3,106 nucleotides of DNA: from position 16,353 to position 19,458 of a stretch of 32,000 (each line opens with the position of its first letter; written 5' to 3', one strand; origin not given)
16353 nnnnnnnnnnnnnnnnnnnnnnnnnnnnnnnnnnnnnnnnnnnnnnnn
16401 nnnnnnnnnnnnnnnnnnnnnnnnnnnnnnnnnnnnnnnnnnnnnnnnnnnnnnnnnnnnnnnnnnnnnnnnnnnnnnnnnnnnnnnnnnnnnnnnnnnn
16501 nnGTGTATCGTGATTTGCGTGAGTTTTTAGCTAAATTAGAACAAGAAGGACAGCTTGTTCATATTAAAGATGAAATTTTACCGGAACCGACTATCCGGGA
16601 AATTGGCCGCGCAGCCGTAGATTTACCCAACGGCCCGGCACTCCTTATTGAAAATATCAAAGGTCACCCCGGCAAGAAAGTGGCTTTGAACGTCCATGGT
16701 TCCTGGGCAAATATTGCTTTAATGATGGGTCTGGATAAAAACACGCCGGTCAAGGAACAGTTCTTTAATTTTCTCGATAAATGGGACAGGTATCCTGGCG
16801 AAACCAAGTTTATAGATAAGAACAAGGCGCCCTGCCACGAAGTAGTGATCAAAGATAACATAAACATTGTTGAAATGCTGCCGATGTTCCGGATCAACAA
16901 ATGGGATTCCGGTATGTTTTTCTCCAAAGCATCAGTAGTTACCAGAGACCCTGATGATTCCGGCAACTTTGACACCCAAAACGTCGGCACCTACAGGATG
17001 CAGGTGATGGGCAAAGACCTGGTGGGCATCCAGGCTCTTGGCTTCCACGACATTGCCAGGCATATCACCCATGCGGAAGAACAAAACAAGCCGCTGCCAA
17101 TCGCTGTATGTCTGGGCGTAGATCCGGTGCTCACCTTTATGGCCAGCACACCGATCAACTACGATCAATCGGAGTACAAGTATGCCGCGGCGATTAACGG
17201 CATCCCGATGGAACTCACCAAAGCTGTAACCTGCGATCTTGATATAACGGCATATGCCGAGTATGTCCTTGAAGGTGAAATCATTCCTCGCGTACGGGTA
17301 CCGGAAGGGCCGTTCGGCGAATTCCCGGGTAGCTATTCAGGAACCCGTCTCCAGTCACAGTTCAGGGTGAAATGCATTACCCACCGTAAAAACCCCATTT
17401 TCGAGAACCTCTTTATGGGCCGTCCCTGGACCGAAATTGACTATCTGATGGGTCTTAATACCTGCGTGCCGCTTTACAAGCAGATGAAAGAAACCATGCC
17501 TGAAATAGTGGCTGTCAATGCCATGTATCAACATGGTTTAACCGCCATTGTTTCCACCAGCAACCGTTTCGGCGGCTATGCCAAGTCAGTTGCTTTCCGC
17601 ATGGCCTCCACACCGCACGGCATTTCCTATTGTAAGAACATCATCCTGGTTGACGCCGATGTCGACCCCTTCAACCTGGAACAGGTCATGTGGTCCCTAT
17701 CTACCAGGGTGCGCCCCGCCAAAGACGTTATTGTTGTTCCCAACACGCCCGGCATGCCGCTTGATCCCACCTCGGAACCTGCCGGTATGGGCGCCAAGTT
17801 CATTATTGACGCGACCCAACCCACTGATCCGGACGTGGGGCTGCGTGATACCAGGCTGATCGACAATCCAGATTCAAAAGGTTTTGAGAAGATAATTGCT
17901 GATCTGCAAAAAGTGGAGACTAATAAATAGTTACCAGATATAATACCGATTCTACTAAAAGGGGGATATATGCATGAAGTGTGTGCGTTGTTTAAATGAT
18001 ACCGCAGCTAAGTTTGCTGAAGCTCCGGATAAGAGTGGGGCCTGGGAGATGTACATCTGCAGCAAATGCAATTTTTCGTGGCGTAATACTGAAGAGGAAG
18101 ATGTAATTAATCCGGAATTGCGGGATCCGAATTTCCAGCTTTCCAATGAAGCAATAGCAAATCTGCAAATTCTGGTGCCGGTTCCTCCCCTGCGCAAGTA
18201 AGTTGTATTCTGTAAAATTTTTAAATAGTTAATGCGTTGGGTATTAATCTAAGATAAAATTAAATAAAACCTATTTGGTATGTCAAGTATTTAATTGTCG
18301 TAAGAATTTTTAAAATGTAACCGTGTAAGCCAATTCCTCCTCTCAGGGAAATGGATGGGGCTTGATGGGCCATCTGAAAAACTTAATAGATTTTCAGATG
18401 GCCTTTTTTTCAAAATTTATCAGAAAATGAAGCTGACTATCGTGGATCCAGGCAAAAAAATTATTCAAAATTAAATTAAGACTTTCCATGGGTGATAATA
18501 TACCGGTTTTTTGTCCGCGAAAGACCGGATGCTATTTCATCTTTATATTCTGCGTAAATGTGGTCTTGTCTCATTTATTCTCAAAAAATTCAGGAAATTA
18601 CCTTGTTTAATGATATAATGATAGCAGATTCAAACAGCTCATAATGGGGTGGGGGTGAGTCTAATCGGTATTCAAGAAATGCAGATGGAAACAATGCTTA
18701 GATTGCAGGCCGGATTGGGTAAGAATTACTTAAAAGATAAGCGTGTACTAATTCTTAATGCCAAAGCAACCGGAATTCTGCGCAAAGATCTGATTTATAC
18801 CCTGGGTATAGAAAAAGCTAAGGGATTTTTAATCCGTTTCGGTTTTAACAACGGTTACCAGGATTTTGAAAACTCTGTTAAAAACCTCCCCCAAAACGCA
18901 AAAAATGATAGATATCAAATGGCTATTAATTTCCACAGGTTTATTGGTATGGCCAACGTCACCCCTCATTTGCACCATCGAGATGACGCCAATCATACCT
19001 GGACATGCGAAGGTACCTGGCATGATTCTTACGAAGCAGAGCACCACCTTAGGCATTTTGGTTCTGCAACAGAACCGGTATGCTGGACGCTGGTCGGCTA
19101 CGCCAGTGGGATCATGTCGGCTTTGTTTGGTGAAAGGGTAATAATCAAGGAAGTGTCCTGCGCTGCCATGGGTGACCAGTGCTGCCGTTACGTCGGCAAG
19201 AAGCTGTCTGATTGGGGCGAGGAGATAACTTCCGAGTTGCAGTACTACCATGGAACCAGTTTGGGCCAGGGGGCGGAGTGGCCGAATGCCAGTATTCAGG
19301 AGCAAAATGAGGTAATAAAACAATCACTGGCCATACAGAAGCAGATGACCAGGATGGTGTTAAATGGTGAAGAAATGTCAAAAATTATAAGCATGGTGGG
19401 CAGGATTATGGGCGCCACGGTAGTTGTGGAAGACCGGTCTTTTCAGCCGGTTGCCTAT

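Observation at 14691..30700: Self-sufficient, multi-paralog prFMN (UbiD/UbiX) aromatic (de)carboxylation island with its own sensor, cofactor supply and CoA ligase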

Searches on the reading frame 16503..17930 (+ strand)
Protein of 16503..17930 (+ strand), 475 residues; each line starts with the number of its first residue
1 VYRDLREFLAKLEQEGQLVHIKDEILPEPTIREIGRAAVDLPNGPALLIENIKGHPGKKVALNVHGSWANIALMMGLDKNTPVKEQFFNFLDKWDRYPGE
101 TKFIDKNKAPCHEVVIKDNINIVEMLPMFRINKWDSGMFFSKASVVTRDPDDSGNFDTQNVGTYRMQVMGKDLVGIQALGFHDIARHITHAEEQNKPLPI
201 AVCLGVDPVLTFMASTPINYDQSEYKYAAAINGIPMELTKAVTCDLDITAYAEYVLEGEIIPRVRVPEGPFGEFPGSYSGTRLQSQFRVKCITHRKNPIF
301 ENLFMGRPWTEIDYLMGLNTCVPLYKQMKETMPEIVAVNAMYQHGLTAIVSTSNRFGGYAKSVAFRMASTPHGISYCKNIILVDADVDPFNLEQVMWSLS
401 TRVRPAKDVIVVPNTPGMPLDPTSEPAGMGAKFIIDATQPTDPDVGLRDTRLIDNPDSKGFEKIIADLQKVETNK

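Call 3: search_protein_families(library=pfam, proteins=[window:16503-17930:+])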
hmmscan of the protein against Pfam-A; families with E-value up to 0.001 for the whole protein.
window:16503-17930:+ (475 aa): 3 families
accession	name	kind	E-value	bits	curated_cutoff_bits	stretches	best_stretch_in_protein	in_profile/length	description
PF01977.22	UbiD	-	1.7e-59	200.9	23.3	1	104-308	3-206/206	3-octaprenyl-4-hydroxybenzoate carboxy-lyase Rift-related domain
PF20696.2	UbiD_C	-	6.8e-35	120.3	24.2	1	314-437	2-127/127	3-octaprenyl-4-hydroxybenzoate carboxy-lyase C-terminal domain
PF20695.2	UbiD_N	-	1.4e-16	60.7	24.3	1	9-85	1-73/78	3-octaprenyl-4-hydroxybenzoate carboxy-lyase N-terminal domain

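Call 8: search_protein_families(library=ncbifam, proteins=[window:16503-17930:+], max_evalue=0.00001)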
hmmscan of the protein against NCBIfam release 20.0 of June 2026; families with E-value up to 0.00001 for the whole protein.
window:16503-17930:+ (475 aa): 7 families
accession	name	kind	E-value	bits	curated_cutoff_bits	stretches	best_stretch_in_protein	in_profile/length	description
NF041204.1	VdcC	exception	1.1e-214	713.1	650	1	2-466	1-465/467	non-oxidative hydroxyarylic acid decarboxylases subunit C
TIGR00148.1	TIGR00148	subfamily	7.7e-118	393.9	244.85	1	5-440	1-438/438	UbiD family decarboxylase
TIGR03701.1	mena_SCO4490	equivalog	3.9e-67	226.9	495.9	1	7-432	1-433/433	menaquinone biosynthesis decarboxylase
NF008175.0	PRK10922.1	equivalog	4e-58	197.1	788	1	2-439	6-457/497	4-hydroxy-3-polyprenylbenzoate decarboxylase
TIGR02724.1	phenyl_P_beta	equivalog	6.1e-46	156.8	468.95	1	4-435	2-437/472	phenylphosphate carboxylase subunit beta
TIGR02723.1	phenyl_P_alpha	equivalog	1.2e-37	129.7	564.6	1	5-444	10-449/485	phenylphosphate carboxylase subunit alpha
NF041219.1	BagN_FevL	exception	6.5e-34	117.3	1000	1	2-406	17-435/502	bagremycin/ferroverdin biosynthesis UbiD family decarboxylase BagN/FevL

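Call 20: search_solved_structures(query=window:16503-17930:+, max_evalue=1e-20)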
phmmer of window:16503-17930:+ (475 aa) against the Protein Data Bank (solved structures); distinct sequences matched with E-value up to 1e-20: 36.
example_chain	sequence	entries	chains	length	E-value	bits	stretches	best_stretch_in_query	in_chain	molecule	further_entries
7ae4_A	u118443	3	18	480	2e-181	607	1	1-468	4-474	Phenolic acid decarboxylase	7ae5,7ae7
6h6v_A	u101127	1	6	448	1.8e-53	185.1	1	3-442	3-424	3-polyprenyl-4-hydroxybenzoate decarboxylase and related decarboxylases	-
6h6x_B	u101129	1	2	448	1.2e-52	182.4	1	3-442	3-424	3-polyprenyl-4-hydroxybenzoate decarboxylase and related decarboxylases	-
2idb_A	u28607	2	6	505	7.7e-51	176.4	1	2-440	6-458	3-octaprenyl-4-hydroxybenzoate carboxy-lyase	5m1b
5m1c_A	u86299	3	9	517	8.5e-51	176.3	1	2-440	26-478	3-octaprenyl-4-hydroxybenzoate carboxy-lyase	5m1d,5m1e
7pda_A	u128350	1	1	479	9.6e-38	133.2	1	42-429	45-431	UbiD family decarboxylase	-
5o3m_A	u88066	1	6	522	9.6e-36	126.6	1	3-427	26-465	Protocatechuate decarboxylase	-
5ny5_A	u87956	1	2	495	3.9e-34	121.3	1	32-427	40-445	3,4-dihydroxybenzoate decarboxylase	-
5o3n_A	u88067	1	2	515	4.5e-34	121.1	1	39-427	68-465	3,4-dihydroxybenzoate decarboxylase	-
6da6_A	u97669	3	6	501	1.6e-30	109.5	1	3-411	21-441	UbiD-like decarboxylase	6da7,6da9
6r2z_A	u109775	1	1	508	2.2e-27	99.1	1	67-446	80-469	Ferulic acid decarboxylase 1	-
8oed_A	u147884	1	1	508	3e-27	98.7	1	67-446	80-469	Ferulic acid decarboxylase 1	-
4za4_A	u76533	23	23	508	4.2e-27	98.2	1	67-446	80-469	Fdc1 | Putative uncharacterized protein An03g06590 | A niger Fdc1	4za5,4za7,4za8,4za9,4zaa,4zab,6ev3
7nf3_A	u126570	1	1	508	4.4e-27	98.1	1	67-446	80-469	Ferulic acid decarboxylase 1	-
8crd_A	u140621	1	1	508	4.6e-27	98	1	68-446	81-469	Ferulic acid decarboxylase 1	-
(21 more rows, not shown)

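Call 63: search_solved_structures(query=window:16503-17930:+, max_evalue=1e-100, show_alignments=1)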
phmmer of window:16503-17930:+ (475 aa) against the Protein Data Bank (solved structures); distinct sequences matched with E-value up to 1e-100: 1.
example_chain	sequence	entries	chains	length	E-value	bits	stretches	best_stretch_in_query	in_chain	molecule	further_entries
7ae4_A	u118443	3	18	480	2e-181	607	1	1-468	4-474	Phenolic acid decarboxylase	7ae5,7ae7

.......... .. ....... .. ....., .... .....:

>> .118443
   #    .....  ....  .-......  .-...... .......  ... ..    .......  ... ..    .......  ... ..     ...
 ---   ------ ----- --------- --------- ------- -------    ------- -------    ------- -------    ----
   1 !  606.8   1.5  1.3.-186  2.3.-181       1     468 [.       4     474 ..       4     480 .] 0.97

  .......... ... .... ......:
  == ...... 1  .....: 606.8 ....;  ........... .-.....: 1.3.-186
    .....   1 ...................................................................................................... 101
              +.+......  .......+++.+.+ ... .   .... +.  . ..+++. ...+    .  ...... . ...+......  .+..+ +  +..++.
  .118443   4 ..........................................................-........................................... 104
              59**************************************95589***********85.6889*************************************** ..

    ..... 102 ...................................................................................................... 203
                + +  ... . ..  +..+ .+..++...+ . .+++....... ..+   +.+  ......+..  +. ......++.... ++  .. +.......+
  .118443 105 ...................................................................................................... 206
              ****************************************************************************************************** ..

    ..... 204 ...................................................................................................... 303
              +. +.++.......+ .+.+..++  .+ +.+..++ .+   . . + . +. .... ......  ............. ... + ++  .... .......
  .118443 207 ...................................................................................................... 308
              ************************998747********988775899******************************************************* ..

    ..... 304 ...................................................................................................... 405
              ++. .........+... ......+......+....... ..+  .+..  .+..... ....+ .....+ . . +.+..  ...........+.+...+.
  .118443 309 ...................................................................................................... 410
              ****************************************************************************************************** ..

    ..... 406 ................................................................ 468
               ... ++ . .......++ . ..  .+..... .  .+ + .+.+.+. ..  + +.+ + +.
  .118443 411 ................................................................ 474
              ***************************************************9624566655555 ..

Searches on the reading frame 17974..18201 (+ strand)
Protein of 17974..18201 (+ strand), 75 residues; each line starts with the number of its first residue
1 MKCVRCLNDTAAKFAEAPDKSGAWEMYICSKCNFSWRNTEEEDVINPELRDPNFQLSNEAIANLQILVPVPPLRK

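Call 3: search_protein_families(library=pfam, proteins=[window:17974-18201:+])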
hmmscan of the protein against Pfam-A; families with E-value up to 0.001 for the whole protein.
window:17974-18201:+ (75 aa): 0 families

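Call 8: search_protein_families(library=ncbifam, proteins=[window:17974-18201:+], max_evalue=0.00001)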
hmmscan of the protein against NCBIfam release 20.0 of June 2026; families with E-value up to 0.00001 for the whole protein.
window:17974-18201:+ (75 aa): 1 family
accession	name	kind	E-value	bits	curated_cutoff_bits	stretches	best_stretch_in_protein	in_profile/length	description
NF041205.1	VdcD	equivalog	1.1e-23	82.9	30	1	3-73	1-70/70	non-oxidative hydroxyarylic acid decarboxylases subunit D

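Call 21: search_solved_structures(query=window:17974-18201:+, max_evalue=0.01, show_alignments=2)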
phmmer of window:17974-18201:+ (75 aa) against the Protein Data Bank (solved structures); distinct sequences matched with E-value up to 0.01: 2.
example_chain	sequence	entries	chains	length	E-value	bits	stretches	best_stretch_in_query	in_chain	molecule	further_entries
7ae4_a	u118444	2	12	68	5.6e-15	58.1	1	1-75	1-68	Protein ShdD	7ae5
7ae7_a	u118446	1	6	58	1.6e-10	44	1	1-61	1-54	Protein ShdD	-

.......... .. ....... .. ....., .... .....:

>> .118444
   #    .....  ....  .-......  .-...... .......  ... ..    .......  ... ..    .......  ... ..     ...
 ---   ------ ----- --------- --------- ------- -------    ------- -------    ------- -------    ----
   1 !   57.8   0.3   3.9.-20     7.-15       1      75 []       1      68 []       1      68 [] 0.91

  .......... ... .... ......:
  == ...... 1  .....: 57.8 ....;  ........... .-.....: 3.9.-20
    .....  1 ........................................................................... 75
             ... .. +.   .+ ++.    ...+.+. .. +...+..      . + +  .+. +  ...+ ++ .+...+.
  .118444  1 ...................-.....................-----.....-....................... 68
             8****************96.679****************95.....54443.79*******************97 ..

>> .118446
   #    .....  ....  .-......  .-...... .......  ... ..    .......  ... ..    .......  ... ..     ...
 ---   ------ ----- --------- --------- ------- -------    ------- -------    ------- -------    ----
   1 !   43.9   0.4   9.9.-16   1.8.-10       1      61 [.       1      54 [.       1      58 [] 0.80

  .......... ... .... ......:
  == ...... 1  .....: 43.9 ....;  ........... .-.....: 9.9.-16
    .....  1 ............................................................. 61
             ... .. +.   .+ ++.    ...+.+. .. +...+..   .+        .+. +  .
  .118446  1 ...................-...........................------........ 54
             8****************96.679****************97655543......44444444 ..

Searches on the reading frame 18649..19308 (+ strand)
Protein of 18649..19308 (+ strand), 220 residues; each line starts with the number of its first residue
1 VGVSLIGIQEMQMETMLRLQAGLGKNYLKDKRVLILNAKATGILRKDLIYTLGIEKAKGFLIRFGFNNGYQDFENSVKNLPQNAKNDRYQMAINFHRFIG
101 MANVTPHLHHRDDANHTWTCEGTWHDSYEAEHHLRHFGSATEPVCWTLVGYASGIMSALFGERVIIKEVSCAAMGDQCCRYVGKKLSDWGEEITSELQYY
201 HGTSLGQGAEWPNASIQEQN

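Call 33: search_solved_structures(query=window:18649-19308:+, max_evalue=0.001, show_alignments=3)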
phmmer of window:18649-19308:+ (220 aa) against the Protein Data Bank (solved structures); distinct sequences matched with E-value up to 0.001: 4.
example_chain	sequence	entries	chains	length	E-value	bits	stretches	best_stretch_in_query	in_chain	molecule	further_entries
6iy8_A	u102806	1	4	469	2.5e-34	122.2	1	14-202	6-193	Positive regulator CapR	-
5kbe_A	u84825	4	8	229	1.3e-33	119.9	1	20-190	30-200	MopR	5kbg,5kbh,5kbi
5fru_A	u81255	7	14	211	6.9e-33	117.5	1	16-200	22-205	Positive phenol-degradative gene regulator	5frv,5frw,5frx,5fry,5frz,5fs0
7vqf_A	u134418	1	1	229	1.6e-32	116.2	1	20-190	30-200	Phenol sensing regulator, MopR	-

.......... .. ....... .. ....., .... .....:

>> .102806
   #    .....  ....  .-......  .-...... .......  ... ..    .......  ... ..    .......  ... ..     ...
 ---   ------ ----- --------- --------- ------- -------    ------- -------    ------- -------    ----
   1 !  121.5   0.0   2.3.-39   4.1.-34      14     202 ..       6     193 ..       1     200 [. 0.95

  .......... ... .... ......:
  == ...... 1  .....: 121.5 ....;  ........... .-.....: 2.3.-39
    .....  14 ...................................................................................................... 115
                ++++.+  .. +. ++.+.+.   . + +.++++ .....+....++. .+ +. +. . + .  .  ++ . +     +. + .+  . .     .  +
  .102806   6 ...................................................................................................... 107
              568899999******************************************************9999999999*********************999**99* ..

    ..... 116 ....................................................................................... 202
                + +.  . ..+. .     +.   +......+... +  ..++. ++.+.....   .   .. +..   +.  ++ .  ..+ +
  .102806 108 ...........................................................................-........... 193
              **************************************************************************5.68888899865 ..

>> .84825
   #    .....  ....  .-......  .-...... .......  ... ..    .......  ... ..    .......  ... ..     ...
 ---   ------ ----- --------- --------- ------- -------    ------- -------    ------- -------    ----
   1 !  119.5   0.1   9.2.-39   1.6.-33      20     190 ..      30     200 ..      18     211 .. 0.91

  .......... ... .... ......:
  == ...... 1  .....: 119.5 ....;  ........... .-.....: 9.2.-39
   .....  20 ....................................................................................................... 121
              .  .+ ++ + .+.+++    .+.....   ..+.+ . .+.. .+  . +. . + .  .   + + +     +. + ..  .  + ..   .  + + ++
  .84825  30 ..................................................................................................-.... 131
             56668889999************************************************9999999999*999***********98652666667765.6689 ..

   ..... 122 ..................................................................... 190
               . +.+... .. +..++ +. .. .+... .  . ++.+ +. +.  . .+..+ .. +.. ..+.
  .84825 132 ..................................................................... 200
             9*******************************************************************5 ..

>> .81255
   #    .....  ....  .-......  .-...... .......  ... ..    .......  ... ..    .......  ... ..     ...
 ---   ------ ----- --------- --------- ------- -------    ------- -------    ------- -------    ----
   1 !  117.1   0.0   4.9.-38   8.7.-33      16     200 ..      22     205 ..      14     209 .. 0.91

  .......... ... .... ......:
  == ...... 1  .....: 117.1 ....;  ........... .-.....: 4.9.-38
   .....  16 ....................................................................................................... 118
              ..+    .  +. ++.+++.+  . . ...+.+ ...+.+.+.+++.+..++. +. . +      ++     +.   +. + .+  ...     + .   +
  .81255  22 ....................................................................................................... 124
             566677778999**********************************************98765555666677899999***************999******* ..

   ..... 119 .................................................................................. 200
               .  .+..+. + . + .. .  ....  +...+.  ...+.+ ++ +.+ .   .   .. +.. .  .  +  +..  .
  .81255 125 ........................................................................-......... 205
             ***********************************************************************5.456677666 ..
